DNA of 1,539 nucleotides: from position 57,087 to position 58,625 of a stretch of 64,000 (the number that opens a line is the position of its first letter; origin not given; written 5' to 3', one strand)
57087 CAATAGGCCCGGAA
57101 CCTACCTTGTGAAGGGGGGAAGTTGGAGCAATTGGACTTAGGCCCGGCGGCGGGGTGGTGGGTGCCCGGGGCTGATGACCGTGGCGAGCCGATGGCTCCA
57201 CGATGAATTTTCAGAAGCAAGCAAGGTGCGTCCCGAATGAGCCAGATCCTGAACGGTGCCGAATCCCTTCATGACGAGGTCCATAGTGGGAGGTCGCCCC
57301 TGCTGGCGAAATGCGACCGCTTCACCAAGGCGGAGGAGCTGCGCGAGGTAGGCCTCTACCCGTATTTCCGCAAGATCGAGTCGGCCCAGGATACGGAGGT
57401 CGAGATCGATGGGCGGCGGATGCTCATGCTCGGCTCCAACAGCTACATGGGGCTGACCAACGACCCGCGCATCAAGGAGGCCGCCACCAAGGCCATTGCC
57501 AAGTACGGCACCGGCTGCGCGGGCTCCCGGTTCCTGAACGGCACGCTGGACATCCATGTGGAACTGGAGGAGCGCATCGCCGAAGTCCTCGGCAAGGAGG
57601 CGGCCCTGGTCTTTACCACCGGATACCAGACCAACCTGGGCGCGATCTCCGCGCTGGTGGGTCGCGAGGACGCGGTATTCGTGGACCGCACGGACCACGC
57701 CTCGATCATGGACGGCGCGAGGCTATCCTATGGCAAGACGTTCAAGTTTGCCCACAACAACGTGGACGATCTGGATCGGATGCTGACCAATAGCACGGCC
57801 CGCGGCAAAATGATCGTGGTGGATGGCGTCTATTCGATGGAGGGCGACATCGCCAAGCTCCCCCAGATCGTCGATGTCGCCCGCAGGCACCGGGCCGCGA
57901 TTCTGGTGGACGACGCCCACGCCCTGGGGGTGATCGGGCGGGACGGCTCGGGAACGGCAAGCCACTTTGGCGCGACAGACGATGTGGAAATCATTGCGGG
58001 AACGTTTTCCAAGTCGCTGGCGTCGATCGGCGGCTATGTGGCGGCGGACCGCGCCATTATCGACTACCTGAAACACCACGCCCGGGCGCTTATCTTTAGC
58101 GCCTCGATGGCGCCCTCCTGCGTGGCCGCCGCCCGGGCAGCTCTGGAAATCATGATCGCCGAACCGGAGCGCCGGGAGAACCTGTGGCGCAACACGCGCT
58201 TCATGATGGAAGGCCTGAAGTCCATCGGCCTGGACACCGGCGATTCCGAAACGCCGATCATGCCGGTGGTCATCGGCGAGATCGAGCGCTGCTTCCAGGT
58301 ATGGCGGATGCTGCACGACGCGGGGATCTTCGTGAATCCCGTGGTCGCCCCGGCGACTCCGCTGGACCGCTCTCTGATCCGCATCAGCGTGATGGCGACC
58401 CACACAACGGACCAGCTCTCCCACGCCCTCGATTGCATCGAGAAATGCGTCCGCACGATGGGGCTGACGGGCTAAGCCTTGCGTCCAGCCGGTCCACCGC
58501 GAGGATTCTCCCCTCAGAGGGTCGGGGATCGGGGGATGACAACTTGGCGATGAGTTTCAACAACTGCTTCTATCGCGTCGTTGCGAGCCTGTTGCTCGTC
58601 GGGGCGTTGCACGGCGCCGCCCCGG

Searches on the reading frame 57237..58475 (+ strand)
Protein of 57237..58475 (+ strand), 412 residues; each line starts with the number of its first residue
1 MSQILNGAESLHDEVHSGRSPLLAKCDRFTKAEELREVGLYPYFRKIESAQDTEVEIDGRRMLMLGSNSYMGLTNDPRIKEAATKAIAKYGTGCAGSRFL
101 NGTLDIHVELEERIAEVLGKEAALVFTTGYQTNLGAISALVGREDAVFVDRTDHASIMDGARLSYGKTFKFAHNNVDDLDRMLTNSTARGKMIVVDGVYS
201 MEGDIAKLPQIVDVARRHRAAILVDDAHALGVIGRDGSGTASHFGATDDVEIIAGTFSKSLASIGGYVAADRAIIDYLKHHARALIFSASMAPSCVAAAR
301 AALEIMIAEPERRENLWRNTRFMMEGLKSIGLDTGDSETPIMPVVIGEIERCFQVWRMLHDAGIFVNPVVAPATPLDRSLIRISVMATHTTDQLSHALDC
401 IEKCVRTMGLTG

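Call 29: search_protein_families(library=pfam, proteins=[window:57237-58475:+], max_evalue=0.0001)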
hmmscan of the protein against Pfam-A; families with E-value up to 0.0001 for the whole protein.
window:57237-58475:+ (412 aa): 3 families
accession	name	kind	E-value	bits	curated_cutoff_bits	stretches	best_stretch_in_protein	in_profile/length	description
PF00155.27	Aminotran_1_2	-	9.3e-59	199.8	19.7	1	62-400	3-360/361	Aminotransferase class I and II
PF01212.27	Beta_elim_lyase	-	1.6e-06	28.1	27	1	109-315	36-256/288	Beta-eliminating lyase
PF01053.26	Cys_Met_Meta_PP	-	4.6e-05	22.6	27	1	97-232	47-180/381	Cys/Met metabolism PLP-dependent enzyme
